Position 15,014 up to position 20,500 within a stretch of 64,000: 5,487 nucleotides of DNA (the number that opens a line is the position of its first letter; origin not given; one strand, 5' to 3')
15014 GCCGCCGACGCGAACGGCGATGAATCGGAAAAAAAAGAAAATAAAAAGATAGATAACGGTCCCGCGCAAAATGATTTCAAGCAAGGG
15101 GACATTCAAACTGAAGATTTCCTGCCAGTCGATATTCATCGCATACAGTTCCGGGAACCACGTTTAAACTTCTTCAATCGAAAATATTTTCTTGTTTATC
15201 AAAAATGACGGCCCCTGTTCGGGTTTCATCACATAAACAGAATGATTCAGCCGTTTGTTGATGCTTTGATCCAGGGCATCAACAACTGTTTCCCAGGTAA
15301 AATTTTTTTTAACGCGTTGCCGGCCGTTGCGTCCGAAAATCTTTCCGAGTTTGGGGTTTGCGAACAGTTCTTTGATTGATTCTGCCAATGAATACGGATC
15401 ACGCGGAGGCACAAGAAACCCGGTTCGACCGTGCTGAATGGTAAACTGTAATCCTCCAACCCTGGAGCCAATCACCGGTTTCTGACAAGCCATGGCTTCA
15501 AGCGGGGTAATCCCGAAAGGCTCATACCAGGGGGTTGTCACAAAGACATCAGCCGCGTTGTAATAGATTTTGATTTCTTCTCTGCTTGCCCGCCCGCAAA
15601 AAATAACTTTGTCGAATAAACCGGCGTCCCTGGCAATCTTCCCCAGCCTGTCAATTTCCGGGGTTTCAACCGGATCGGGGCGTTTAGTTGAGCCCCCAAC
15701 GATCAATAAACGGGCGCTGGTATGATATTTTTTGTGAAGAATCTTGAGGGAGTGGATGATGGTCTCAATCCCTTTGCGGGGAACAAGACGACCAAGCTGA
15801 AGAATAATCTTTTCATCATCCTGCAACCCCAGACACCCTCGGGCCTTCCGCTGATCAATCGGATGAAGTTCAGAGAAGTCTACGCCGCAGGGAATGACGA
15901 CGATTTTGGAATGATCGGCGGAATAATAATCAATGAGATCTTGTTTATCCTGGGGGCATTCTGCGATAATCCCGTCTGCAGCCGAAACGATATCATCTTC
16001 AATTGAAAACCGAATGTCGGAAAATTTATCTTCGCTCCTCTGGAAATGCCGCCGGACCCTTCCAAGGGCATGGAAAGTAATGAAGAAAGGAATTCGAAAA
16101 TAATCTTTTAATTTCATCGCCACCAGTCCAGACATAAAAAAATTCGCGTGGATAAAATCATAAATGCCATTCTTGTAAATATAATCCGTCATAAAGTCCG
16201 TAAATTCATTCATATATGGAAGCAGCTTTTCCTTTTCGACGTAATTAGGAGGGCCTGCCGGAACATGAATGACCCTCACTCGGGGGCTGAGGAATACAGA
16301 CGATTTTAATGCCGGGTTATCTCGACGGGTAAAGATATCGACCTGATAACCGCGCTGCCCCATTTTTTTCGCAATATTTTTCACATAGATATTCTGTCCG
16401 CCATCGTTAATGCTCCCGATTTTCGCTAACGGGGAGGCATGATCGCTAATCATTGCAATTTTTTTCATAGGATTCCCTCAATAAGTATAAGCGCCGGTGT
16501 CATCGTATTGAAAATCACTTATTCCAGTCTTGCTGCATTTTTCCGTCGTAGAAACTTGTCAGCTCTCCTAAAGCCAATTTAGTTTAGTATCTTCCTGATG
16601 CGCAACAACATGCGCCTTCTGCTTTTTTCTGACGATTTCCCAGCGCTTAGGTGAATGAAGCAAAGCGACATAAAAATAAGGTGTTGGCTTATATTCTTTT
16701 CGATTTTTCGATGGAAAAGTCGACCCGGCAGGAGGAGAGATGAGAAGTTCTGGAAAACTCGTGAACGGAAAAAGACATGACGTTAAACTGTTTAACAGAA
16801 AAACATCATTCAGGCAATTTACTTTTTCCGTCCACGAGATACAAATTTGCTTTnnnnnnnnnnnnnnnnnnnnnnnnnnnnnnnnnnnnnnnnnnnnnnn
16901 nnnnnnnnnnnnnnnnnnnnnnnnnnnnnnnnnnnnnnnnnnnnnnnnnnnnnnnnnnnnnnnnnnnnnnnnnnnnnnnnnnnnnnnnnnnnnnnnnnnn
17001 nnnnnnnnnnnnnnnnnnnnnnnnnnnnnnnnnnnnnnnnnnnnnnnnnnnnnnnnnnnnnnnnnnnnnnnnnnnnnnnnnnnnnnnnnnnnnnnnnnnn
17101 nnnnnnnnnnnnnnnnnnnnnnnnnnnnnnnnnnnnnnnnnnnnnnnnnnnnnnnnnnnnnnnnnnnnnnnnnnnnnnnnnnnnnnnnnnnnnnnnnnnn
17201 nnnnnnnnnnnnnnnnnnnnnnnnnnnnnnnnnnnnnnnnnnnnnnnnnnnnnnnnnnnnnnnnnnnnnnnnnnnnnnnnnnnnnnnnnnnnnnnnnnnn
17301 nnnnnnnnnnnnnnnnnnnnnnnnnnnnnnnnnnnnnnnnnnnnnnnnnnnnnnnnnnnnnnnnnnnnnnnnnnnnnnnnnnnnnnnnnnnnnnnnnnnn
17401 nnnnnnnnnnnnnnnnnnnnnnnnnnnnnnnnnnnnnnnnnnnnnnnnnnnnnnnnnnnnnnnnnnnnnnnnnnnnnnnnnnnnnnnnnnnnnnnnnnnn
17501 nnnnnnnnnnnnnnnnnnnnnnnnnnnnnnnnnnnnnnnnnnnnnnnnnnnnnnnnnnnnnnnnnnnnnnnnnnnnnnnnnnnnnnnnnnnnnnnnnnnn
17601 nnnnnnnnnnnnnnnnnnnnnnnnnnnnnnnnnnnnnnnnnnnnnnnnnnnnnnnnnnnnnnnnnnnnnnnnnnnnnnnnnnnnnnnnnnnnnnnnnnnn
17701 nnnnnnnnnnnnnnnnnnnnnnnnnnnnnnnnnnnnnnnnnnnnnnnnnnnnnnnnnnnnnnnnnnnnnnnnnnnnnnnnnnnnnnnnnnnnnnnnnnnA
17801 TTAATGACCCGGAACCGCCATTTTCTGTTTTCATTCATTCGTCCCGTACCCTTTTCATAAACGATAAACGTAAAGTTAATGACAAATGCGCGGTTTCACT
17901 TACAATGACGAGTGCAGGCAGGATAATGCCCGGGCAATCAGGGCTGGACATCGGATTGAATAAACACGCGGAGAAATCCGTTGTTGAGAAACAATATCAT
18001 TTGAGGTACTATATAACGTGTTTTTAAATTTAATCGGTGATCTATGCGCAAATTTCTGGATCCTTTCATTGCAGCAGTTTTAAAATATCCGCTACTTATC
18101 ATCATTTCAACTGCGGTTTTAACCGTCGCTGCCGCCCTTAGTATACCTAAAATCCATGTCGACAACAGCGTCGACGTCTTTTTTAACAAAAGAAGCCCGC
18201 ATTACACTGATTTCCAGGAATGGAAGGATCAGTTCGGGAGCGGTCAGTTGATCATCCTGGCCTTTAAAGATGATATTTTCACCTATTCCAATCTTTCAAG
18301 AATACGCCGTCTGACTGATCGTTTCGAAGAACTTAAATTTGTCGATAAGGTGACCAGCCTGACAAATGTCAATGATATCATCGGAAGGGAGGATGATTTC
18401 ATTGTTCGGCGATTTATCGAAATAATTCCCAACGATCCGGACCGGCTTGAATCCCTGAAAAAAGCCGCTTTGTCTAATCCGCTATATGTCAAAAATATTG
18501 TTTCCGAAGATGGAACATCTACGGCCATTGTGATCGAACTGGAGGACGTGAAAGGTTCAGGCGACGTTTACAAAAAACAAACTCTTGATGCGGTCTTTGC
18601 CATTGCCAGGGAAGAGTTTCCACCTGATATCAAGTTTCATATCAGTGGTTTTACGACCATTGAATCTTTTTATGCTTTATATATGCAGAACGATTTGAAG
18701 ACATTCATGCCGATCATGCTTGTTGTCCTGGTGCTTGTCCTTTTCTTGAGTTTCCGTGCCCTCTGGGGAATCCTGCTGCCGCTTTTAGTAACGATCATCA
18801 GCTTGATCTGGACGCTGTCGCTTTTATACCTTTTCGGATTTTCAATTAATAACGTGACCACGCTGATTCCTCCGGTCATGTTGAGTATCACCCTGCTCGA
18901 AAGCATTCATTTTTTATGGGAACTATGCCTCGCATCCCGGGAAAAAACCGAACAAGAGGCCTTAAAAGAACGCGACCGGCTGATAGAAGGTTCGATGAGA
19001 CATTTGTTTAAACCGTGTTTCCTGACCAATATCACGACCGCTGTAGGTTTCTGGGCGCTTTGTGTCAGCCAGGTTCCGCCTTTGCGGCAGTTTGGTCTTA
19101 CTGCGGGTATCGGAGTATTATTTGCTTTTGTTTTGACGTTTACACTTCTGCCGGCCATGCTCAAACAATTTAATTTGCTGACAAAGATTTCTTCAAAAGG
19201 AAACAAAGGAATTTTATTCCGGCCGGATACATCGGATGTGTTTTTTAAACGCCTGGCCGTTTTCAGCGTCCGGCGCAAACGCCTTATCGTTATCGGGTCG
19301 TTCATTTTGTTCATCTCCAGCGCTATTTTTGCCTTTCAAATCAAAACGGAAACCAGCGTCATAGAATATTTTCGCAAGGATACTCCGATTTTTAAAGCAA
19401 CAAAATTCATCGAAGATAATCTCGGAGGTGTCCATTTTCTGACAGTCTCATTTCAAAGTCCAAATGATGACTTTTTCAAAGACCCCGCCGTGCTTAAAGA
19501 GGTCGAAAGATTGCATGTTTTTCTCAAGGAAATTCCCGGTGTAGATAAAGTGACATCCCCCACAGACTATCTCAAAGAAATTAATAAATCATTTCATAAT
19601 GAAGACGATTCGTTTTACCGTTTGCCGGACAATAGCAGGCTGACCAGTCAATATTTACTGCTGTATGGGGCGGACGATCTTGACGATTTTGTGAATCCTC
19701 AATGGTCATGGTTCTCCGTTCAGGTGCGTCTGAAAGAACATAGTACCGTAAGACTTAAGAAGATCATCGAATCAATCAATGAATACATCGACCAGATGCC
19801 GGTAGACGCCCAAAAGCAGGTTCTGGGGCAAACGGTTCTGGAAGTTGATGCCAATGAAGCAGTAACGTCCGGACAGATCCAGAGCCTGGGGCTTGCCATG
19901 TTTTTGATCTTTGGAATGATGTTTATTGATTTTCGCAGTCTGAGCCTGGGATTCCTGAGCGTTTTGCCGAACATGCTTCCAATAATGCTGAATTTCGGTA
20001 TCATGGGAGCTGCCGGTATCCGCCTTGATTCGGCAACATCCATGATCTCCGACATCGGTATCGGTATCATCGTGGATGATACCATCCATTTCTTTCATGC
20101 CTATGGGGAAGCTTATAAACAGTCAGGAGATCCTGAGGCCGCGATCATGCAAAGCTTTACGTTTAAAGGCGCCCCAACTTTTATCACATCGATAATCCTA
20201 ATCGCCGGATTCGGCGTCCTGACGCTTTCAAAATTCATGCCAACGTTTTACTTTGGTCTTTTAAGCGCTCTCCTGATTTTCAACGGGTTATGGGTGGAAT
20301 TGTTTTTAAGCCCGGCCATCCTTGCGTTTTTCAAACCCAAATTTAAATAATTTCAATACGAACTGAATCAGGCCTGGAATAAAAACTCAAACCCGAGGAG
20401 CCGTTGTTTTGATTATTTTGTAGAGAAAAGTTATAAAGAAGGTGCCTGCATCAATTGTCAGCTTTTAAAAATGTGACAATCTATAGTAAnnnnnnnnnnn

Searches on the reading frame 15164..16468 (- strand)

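Call 13: search_protein_families(library=pfam, proteins=[window:15164-16468:-])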
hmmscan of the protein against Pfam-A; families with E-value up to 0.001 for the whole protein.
window:15164-16468:- (434 aa): 6 families
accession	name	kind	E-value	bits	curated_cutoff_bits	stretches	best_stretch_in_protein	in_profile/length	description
PF00534.26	Glycos_transf_1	-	7.6e-43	146.4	26.4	1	207-385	3-172/172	Glycosyl transferases group 1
PF13692.12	Glyco_trans_1_4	-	2.3e-32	112.6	27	1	220-371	2-142/142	Glycosyl transferases group 1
PF13439.12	Glyco_transf_4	-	1.9e-25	90.3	28.5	1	23-199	2-169/170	Glycosyltransferase Family 4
PF13579.12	Glyco_trans_4_4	-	8.2e-19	68.9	29.7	1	23-195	1-158/158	Glycosyl transferase 4-like domain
PF20706.3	GT4-conflict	-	5.6e-10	39.2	26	1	113-399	92-385/385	Family 4 Glycosyltransferase in conflict systems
PF13524.12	Glyco_trans_1_2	-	2.4e-05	24.7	25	1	297-399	38-142/144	Glycosyl transferase-like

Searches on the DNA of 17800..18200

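Call 64: search_with_rna_model(model_id=R1, source=window, start=17800, end=18200, filters=off, max_evalue=10, show_alignments=1)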
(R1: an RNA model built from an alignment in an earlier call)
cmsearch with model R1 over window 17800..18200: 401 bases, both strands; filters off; matches with E-value up to 10: 8.
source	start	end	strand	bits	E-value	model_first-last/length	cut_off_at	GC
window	17955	18074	-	18.2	0.00012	1-124/124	no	0.34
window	17947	18038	+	10.6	0.017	1-124/124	no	0.34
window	18076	18110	+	2.3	4.3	1-124/124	no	0.26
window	18157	18180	-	2.2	4.5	1-124/124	no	0.54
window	18079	18114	-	2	5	1-124/124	no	0.31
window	18143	18186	+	2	5.2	1-124/124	no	0.39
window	17856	17885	-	1.9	5.5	1-124/124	no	0.27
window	17804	17828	+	1.1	9.2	1-124/124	no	0.52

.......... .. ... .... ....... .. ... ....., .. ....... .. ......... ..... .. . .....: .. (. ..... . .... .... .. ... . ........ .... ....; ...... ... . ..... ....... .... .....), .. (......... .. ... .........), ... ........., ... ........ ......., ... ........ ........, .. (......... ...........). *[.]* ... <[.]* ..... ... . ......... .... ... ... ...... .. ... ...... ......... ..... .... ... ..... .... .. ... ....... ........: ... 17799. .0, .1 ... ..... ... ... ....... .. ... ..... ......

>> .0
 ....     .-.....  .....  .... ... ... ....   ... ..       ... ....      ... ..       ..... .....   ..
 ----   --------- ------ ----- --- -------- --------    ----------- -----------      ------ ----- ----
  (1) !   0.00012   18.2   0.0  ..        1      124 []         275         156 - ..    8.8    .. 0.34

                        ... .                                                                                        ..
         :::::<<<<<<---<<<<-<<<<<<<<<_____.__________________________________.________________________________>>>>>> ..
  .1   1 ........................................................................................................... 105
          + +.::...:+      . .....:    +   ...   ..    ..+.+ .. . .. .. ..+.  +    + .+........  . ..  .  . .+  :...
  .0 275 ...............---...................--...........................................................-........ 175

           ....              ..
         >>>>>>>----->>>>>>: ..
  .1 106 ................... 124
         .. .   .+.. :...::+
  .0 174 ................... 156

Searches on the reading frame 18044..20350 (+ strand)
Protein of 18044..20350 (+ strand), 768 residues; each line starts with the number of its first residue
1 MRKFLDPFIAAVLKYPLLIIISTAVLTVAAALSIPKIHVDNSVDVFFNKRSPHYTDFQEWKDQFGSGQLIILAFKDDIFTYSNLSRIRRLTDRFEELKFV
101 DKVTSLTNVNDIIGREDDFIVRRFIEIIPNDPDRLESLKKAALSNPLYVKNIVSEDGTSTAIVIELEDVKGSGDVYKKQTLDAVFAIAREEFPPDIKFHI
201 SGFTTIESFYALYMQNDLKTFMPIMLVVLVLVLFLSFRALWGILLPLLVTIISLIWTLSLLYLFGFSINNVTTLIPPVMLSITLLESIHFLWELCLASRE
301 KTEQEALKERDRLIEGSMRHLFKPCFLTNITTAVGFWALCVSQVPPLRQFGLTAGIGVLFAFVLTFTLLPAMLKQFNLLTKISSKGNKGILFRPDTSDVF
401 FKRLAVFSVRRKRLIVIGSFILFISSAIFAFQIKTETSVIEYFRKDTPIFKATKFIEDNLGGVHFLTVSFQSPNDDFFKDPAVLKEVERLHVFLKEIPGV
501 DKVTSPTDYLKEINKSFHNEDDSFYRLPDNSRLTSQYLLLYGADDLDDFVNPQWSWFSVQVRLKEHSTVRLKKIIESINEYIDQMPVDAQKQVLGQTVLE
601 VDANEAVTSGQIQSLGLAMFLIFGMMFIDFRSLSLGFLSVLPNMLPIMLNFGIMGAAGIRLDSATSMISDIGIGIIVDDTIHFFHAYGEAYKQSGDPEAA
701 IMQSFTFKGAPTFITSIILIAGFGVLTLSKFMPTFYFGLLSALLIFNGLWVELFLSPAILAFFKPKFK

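Call 51: search_protein_families(library=pfam, proteins=[window:18044-20350:+])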
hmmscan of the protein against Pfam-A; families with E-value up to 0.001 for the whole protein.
window:18044-20350:+ (768 aa): 3 families
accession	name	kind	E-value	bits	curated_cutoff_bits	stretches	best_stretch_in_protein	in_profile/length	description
PF03176.21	MMPL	-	1.5e-34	119.9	20.5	2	89-411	15-329/333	MMPL family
PF02460.24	Patched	-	6.9e-11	42.6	23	1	236-373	24-154/156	Patched SSD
PF12349.14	Sterol-sensing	-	6.1e-09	36.4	22.3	1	247-373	13-133/153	Sterol-sensing domain of SREBP cleavage-activation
